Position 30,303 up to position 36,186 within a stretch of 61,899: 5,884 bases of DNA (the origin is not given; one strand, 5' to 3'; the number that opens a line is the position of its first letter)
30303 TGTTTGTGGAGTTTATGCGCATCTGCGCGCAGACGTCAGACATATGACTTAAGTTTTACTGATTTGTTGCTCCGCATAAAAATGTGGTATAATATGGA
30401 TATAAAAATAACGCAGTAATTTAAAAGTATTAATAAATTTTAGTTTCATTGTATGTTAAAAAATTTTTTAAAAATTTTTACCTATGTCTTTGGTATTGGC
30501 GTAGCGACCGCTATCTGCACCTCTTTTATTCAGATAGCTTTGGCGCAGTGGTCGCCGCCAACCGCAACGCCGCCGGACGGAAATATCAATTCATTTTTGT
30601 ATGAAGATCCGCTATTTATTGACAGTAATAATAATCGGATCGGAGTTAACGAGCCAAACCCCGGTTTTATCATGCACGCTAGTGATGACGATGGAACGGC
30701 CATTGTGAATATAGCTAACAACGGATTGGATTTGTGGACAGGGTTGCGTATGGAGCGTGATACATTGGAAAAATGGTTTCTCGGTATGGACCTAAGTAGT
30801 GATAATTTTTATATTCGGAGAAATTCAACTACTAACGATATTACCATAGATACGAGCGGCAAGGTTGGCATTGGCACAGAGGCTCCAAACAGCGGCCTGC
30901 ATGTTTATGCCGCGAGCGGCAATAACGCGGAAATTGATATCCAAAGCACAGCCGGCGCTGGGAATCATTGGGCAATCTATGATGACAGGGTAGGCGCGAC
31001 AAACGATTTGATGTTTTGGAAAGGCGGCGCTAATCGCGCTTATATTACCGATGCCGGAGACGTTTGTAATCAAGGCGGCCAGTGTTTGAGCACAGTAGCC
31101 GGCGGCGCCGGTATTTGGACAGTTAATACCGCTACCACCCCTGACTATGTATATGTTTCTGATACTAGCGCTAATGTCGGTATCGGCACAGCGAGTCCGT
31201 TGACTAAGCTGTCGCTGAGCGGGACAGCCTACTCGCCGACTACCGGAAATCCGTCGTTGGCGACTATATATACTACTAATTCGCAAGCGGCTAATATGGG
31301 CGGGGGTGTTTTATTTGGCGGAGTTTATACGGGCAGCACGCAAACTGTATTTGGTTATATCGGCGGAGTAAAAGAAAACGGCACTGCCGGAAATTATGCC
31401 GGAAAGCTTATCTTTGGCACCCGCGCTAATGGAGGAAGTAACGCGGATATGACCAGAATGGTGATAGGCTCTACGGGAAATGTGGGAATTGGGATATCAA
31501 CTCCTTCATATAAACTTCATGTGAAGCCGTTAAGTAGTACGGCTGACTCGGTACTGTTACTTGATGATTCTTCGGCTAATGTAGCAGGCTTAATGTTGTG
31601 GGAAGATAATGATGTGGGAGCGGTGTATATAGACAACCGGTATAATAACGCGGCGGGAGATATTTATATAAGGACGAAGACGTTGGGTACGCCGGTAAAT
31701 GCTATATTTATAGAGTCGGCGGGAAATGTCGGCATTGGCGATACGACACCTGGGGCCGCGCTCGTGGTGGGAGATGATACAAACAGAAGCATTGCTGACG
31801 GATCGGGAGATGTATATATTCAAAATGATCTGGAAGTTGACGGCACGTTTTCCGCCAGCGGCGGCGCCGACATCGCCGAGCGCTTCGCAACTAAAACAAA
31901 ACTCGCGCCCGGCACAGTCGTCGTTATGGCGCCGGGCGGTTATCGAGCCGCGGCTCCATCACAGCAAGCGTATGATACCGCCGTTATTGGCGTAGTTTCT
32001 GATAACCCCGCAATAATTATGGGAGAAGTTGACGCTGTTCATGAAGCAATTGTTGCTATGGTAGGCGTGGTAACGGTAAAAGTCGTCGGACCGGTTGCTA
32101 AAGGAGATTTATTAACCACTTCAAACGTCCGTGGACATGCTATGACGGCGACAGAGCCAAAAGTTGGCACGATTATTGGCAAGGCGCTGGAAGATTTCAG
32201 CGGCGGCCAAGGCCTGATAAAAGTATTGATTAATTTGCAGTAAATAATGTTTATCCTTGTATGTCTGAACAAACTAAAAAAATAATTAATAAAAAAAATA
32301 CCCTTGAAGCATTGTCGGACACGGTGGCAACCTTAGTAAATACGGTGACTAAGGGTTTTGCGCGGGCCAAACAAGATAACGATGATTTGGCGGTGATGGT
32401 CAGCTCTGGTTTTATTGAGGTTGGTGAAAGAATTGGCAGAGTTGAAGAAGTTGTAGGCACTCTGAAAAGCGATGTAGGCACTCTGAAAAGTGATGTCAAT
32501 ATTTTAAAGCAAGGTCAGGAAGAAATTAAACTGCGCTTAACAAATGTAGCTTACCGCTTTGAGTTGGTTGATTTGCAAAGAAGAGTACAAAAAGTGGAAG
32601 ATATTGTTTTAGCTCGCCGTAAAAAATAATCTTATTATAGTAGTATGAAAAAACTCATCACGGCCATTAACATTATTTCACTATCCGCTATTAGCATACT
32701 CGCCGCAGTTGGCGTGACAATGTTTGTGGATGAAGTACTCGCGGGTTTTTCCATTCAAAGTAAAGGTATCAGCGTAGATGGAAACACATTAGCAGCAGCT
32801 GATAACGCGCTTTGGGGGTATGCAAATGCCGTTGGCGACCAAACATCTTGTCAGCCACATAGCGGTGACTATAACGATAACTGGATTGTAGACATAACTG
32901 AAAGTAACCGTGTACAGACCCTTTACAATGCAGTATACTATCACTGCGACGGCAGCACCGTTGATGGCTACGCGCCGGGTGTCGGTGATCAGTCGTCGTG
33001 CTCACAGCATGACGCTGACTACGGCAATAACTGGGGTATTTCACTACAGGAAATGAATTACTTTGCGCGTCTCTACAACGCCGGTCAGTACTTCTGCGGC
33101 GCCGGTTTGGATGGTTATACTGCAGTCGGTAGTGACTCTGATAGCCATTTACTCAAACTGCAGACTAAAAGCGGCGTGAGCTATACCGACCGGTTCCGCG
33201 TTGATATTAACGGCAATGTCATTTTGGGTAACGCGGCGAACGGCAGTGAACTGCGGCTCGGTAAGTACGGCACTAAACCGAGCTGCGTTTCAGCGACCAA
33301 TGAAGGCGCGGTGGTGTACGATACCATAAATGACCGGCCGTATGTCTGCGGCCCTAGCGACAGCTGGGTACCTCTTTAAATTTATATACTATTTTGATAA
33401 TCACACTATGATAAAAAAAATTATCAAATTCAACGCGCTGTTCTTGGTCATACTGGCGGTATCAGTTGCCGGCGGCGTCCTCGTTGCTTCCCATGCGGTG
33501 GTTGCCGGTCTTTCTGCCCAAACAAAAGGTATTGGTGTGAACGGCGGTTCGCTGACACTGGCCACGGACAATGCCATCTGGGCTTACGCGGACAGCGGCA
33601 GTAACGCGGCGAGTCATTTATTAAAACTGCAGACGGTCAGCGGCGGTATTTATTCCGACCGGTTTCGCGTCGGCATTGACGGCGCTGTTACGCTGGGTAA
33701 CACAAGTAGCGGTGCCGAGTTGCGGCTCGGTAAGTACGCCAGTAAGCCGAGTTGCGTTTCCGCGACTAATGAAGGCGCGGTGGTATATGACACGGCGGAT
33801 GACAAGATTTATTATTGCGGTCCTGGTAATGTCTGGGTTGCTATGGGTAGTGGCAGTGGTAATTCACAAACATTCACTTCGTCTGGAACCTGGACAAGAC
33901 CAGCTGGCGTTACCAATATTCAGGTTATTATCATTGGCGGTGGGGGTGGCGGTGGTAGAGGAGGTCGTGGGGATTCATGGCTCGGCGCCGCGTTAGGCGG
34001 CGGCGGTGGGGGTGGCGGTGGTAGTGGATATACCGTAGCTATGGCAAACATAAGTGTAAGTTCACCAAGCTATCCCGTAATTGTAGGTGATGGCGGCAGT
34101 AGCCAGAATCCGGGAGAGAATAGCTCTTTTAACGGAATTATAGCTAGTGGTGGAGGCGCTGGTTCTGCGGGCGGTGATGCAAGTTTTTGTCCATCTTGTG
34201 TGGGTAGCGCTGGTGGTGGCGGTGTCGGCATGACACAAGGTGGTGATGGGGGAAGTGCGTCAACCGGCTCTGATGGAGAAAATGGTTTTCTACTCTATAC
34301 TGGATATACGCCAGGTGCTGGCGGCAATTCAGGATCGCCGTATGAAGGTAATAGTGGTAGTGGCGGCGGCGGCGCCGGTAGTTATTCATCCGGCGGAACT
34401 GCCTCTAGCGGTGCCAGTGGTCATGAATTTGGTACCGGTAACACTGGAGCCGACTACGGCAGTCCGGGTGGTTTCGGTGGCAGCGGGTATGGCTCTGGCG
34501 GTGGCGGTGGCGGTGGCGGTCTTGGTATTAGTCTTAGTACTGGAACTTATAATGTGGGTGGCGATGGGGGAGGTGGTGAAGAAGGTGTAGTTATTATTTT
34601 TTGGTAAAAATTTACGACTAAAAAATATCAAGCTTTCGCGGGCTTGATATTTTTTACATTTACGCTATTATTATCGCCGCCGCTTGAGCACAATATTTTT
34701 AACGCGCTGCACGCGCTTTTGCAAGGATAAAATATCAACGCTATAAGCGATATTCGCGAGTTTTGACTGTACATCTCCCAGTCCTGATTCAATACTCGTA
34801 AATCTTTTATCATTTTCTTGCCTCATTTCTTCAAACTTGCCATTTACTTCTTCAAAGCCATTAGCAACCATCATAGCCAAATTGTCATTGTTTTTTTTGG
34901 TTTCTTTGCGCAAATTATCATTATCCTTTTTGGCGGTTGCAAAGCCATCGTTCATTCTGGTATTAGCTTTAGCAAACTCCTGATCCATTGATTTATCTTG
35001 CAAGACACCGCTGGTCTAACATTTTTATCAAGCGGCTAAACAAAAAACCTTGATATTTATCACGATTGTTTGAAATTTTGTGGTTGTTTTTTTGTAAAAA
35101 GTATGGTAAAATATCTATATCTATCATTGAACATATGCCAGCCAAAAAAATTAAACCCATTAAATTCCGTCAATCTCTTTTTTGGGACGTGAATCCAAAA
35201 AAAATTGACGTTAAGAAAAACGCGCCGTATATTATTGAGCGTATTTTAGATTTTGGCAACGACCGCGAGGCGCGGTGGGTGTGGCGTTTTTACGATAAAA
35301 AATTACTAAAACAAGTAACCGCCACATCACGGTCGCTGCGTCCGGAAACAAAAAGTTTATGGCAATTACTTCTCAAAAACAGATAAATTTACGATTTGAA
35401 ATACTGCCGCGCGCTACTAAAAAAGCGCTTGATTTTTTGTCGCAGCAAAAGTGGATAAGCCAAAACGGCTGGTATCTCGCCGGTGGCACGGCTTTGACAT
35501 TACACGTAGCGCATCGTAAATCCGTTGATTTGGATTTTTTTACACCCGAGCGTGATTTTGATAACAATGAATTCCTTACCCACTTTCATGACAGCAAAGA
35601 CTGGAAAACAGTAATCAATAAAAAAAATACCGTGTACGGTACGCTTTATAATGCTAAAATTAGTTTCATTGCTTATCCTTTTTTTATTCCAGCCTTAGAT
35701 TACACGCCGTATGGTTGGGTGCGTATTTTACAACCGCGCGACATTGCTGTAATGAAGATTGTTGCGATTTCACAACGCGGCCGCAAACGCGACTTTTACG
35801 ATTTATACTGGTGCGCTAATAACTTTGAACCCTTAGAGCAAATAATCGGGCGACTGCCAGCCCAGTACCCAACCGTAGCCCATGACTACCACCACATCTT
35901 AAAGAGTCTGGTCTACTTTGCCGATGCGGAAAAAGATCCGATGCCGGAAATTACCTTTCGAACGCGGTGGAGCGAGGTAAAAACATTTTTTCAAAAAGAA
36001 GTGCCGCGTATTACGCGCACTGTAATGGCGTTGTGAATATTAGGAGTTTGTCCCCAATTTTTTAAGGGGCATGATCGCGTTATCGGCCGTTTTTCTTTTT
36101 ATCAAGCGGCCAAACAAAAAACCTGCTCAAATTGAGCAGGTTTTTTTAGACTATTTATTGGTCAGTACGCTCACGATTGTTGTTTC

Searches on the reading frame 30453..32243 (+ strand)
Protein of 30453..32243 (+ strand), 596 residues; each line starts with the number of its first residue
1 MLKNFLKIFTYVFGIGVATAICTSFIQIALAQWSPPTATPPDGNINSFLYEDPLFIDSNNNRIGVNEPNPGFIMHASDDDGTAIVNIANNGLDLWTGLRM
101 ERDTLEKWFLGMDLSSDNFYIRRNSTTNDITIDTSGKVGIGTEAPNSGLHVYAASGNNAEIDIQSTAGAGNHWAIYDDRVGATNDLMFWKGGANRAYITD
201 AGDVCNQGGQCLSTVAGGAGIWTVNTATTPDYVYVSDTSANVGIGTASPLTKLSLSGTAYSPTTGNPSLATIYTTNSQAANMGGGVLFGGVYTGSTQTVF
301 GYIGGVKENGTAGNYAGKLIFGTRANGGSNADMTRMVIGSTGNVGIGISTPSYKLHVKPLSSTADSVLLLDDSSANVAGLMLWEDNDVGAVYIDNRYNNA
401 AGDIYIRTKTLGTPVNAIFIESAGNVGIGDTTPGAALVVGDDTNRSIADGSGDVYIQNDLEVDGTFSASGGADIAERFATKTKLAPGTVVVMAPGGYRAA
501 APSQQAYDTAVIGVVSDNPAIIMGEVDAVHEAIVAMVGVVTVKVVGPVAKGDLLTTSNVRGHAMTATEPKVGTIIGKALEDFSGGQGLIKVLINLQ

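Call 40: search_protein_families(library=ncbifam, proteins=[window:30453-32243:+], max_evalue=1e-10)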
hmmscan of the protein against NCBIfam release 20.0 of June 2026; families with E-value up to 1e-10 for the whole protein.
window:30453-32243:+ (596 aa): 0 families

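Call 114: search_protein_families(library=pfam, proteins=[window:30453-32243:+], max_evalue=0.001)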
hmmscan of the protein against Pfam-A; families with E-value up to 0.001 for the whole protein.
window:30453-32243:+ (596 aa): 1 family
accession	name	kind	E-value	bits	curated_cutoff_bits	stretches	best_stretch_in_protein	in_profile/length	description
PF11962.13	Peptidase_G2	-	0.00069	19.5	25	0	443-526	14-100/228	Peptidase_G2, IMC autoproteolytic cleavage domain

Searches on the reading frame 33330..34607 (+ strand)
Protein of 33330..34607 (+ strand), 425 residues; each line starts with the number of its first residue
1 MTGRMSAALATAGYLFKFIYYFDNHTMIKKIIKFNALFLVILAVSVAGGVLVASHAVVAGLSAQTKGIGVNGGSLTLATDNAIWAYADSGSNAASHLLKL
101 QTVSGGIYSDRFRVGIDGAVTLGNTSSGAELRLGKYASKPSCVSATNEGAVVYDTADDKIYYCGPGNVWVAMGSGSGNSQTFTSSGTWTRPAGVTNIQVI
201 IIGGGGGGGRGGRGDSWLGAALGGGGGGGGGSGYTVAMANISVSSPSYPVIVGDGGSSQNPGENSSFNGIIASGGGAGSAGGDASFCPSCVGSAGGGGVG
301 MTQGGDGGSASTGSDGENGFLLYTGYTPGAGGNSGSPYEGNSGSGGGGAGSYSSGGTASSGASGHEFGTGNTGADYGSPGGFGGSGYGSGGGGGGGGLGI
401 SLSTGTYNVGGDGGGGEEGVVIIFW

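Call 114: search_protein_families(library=pfam, proteins=[window:33330-34607:+], max_evalue=0.001)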
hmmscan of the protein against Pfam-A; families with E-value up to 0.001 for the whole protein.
window:33330-34607:+ (425 aa): 1 family
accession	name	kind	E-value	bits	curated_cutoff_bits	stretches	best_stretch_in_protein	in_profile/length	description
PF21722.4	Gly_rich_2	-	4.9e-06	27.2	24.3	1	185-424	5-224/226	Glycine-rich domain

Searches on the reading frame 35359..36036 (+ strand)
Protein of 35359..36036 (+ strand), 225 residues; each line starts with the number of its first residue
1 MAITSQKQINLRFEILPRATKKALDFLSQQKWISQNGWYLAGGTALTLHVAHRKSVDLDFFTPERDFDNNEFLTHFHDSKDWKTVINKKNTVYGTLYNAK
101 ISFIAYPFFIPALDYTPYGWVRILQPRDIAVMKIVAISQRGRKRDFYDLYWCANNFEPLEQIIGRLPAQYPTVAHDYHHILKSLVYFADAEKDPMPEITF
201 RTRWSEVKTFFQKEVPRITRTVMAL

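Call 114: search_protein_families(library=pfam, proteins=[window:35359-36036:+], max_evalue=0.001)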
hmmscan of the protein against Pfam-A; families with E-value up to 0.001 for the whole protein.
window:35359-36036:+ (225 aa): 1 family
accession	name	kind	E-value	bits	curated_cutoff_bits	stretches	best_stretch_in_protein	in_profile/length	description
PF08843.17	AbiEii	-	4.7e-17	63.1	22.5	2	121-206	133-218/238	Nucleotidyl transferase AbiEii toxin, Type IV TA system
